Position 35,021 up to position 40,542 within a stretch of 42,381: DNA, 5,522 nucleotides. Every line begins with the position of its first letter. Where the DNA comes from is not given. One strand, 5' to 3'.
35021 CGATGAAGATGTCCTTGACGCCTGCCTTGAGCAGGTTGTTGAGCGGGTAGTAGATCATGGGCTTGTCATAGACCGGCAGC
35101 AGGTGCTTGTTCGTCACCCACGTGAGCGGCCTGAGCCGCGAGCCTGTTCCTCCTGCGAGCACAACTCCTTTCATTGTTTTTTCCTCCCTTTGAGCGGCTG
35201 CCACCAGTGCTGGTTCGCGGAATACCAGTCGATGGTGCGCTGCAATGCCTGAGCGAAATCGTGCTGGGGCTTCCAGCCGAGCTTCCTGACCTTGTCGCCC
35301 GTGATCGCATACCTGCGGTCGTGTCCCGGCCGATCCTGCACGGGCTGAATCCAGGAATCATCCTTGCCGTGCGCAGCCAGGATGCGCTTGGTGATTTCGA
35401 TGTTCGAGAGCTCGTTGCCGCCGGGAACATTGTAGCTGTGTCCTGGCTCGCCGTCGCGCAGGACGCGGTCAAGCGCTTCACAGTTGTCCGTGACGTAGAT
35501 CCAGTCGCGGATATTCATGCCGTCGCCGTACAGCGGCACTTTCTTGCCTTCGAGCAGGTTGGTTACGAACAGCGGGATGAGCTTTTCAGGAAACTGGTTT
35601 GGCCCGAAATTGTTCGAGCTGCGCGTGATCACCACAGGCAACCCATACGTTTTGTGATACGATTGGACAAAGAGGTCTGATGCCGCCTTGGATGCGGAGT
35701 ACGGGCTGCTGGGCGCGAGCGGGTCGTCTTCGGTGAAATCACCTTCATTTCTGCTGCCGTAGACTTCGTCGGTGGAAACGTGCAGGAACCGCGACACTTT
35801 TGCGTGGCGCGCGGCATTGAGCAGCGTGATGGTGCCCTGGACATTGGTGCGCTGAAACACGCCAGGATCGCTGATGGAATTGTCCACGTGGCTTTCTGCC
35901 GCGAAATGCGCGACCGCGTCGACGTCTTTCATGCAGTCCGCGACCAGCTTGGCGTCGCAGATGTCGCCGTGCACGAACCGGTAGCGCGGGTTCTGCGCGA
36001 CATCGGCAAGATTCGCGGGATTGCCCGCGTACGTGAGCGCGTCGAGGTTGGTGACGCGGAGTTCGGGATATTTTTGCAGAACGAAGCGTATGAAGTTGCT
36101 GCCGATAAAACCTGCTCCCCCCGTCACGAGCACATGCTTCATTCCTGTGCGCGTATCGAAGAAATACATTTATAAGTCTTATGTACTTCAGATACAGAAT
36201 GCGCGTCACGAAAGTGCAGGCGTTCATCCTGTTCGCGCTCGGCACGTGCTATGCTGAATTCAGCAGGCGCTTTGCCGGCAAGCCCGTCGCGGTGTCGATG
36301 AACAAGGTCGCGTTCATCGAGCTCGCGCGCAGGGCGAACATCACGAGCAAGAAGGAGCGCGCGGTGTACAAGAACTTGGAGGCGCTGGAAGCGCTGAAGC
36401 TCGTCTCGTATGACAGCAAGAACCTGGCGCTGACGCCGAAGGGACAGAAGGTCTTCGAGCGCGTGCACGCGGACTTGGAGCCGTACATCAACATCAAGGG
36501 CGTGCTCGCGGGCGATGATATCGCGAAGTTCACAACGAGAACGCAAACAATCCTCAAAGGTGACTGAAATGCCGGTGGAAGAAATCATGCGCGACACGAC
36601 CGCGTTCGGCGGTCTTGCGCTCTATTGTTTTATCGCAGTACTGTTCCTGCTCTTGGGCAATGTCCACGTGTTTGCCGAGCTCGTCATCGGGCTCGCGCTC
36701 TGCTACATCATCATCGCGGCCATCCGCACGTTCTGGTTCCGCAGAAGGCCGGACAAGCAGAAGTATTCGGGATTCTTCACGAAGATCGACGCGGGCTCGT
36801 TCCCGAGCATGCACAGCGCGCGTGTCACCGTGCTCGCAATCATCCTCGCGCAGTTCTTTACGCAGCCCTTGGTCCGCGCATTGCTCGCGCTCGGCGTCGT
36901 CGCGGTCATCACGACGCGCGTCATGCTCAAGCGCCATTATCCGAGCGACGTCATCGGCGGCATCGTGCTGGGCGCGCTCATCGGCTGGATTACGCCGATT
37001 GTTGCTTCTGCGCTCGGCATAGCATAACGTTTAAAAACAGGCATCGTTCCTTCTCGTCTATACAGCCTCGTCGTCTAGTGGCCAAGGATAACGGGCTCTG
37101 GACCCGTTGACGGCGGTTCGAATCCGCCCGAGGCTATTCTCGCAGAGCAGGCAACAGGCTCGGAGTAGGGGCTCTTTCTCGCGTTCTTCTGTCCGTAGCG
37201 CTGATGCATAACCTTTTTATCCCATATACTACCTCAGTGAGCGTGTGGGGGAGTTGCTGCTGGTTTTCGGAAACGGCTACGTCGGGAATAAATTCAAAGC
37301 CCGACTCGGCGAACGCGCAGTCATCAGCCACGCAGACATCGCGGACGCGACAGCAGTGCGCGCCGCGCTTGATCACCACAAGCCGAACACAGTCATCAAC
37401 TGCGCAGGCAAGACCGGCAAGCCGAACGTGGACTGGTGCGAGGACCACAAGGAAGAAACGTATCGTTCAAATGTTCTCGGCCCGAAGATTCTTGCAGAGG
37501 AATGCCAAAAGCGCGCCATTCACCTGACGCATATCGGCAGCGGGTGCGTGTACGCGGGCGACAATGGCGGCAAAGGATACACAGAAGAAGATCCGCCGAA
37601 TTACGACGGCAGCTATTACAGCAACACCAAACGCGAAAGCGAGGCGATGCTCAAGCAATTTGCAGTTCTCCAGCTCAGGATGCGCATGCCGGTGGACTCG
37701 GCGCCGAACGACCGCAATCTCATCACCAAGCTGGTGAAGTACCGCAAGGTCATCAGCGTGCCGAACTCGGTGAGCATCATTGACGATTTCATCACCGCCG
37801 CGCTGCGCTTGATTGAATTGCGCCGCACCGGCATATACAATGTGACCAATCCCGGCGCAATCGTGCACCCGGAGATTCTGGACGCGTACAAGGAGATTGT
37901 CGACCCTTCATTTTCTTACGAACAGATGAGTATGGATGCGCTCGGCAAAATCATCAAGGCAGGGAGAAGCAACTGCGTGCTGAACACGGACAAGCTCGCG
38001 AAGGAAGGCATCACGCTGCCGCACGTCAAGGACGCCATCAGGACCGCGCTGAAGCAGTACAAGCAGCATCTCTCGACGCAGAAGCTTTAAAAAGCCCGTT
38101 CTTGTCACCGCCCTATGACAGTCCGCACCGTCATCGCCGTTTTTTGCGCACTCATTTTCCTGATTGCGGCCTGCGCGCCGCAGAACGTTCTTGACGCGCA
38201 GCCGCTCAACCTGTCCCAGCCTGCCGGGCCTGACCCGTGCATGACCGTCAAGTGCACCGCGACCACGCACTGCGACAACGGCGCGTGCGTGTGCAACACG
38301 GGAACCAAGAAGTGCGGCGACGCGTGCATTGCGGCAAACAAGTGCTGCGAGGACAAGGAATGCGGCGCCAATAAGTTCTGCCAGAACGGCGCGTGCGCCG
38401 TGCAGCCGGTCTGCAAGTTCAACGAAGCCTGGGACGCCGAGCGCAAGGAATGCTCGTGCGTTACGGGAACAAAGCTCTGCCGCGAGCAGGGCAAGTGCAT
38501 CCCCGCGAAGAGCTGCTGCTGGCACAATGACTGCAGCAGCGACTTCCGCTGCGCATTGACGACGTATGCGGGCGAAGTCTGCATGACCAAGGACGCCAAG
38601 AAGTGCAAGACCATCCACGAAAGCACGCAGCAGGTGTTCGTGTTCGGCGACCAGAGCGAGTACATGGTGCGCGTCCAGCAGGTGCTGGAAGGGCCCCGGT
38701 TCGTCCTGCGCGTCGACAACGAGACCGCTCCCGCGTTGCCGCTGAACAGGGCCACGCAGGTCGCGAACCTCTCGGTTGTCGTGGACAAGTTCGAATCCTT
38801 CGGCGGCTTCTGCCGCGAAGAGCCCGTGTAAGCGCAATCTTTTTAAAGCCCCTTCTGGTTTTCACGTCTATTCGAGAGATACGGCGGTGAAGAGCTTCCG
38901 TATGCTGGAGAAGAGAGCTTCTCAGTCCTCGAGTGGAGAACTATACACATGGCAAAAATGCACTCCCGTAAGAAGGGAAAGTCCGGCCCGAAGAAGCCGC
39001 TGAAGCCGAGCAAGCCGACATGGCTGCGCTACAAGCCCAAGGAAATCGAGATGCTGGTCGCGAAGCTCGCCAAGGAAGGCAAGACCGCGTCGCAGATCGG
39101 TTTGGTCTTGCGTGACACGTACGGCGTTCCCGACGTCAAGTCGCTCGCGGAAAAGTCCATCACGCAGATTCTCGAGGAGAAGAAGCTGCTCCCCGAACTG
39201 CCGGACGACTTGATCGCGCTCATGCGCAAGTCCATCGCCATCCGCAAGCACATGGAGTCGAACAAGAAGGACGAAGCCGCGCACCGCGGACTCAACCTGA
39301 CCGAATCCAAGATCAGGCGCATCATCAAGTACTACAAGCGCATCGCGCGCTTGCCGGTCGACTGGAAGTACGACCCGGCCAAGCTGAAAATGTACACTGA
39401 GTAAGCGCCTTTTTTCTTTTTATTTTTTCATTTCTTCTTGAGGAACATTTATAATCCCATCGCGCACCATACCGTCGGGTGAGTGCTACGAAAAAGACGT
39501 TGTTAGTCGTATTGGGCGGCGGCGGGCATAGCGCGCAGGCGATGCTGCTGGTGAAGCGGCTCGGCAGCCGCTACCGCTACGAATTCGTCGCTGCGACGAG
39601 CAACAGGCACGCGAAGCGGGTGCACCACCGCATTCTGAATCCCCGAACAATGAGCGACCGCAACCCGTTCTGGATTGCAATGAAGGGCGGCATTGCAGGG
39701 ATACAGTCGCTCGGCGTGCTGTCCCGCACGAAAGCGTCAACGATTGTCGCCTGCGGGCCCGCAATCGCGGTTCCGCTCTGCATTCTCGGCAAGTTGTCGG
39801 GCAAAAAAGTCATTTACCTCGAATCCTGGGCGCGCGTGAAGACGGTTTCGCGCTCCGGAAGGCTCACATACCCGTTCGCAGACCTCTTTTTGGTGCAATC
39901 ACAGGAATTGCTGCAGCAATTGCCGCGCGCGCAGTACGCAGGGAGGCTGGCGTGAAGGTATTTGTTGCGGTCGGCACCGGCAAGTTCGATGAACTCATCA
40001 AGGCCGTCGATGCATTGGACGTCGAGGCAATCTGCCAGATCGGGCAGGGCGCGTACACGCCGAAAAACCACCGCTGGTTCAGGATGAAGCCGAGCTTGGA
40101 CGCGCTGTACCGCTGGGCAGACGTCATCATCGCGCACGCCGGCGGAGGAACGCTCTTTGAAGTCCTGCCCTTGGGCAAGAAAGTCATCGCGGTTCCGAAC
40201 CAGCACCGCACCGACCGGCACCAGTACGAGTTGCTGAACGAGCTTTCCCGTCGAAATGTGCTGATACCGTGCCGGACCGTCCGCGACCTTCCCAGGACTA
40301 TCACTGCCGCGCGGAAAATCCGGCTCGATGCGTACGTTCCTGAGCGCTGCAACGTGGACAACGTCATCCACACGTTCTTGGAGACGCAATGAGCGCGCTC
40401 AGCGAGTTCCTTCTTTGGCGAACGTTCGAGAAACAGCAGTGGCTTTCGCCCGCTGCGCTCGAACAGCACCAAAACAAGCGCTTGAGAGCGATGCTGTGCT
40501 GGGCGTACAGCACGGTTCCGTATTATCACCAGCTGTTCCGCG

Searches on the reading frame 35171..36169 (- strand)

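Call 26: search_protein_families(library=pfam, proteins=[window:35171-36169:-], max_evalue=0.001)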
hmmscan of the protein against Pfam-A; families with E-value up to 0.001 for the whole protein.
window:35171-36169:- (332 aa): 8 families
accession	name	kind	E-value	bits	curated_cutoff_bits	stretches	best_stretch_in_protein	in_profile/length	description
PF16363.11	GDP_Man_Dehyd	-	1.1e-81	275.4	27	1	14-311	1-331/332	GDP-mannose 4,6 dehydratase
PF01370.27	Epimerase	-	2.8e-68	230.4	20.9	1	13-248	1-239/240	NAD dependent epimerase/dehydratase family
PF01073.25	3Beta_HSD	-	2.1e-21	76.6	22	1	14-227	1-219/280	3-beta hydroxysteroid dehydrogenase/isomerase family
PF02719.21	Polysacc_synt_2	-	2.6e-19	70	20.2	1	13-269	1-249/293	Polysaccharide biosynthesis protein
PF07993.18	NAD_binding_4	-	3e-17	63.1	20.1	1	15-186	1-206/258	Male sterility protein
PF04321.23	RmlD_sub_bind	-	3.9e-17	62.7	27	1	12-277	2-241/287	RmlD substrate binding domain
PF13460.12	NAD_binding_10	-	4.9e-11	43.3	27.2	1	17-168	1-131/184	NAD(P)H-binding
PF05368.20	NmrA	-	5.6e-05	23.3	27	1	11-132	3-106/298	NmrA-like family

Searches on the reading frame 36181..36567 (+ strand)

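Call 82: search_protein_families(library=pfam, proteins=[window:36181-36567:+], max_evalue=0.01)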
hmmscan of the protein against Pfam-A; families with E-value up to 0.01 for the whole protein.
window:36181-36567:+ (128 aa): 1 family
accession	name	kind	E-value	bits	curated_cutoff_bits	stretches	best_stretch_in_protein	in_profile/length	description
PF21715.3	CggR_N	-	0.002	18.2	30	1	53-95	25-67/71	CggR N-terminal DNA binding domain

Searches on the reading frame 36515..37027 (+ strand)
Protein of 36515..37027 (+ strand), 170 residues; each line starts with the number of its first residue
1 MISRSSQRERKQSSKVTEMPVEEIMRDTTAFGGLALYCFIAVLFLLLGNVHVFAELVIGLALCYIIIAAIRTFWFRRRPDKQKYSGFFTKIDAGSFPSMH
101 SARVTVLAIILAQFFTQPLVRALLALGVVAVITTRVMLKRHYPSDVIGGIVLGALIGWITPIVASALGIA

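Call 82: search_protein_families(library=pfam, proteins=[window:36515-37027:+], max_evalue=0.01)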
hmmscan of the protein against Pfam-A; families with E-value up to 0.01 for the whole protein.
window:36515-37027:+ (170 aa): 7 families
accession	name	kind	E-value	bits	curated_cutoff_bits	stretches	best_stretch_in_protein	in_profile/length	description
PF01569.27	PAP2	-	2.7e-16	59.9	27.2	1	81-163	38-124/130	PAP2 superfamily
PF14378.12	PAP2_3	-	7.7e-08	32.8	27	1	95-157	126-188/190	PAP2 superfamily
PF01040.23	UbiA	-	1.5e-06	28.2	34.2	1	105-159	77-133/250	UbiA prenyltransferase family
PF14351.11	DUF4401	-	0.0029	17.5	30.4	1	99-159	89-149/307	Domain of unknown function (DUF4401)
PF02681.20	DUF212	-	0.0037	17.9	26.5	0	61-112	9-58/126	Divergent PAP2 family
PF01899.21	MNHE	-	0.0049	17.1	27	0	38-91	2-37/145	Na+/H+ ion antiporter subunit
PF14360.12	PAP2_C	-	0.0054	17.7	27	1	98-158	8-70/74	PAP2 superfamily C-terminal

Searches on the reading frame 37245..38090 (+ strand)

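Call 26: search_protein_families(library=pfam, proteins=[window:37245-38090:+], max_evalue=0.001)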
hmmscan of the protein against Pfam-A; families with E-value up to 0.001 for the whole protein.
window:37245-38090:+ (281 aa): 4 families
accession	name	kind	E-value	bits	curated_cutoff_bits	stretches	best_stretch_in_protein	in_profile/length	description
PF04321.23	RmlD_sub_bind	-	1.1e-21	77.6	27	1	5-165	4-165/287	RmlD substrate binding domain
PF01370.27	Epimerase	-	1.4e-16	61.1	20.9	1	23-140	41-157/240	NAD dependent epimerase/dehydratase family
PF16363.11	GDP_Man_Dehyd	-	3.4e-07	30.5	27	1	21-139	50-167/332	GDP-mannose 4,6 dehydratase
PF02719.21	Polysacc_synt_2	-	0.00099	18.8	20.2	0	26-92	57-120/293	Polysaccharide biosynthesis protein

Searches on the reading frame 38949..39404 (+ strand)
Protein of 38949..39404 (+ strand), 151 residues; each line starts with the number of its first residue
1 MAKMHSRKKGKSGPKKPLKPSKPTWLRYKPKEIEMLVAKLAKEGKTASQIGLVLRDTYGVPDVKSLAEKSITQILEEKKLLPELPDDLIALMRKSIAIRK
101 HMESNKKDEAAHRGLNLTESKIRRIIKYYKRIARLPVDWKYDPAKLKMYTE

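Call 82: search_protein_families(library=pfam, proteins=[window:38949-39404:+], max_evalue=0.01)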
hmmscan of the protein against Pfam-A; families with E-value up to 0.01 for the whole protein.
window:38949-39404:+ (151 aa): 2 families
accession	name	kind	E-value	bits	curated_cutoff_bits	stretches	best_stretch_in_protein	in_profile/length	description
PF08069.17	Ribosomal_S13_N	-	8.9e-25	87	25.4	1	1-60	1-60/60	Ribosomal S13/S15 N-terminal domain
PF00312.27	Ribosomal_S15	-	5.6e-12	46.1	31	1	73-148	3-80/81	Ribosomal protein S15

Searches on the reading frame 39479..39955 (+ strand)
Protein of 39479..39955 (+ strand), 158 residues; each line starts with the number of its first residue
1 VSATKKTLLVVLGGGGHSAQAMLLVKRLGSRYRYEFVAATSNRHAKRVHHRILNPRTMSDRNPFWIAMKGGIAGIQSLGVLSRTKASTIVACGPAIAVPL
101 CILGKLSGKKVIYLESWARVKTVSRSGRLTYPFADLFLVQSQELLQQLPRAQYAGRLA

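Call 26: search_protein_families(library=pfam, proteins=[window:39479-39955:+], max_evalue=0.001)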
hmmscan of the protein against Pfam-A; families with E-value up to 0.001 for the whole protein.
window:39479-39955:+ (158 aa): 1 family
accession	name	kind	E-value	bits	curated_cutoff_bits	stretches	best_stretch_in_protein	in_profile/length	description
PF08660.17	Alg14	-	8.5e-22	78.4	27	1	8-157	1-171/171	Oligosaccharide biosynthesis protein Alg14 like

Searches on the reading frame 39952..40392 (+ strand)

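Call 82: search_protein_families(library=pfam, proteins=[window:39952-40392:+], max_evalue=0.01)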
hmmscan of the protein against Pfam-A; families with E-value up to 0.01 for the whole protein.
window:39952-40392:+ (146 aa): 1 family
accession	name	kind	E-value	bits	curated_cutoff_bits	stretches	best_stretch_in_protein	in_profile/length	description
PF04101.22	Glyco_tran_28_C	-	1.1e-15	58.5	22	1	3-128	2-148/166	Glycosyltransferase family 28 C-terminal domain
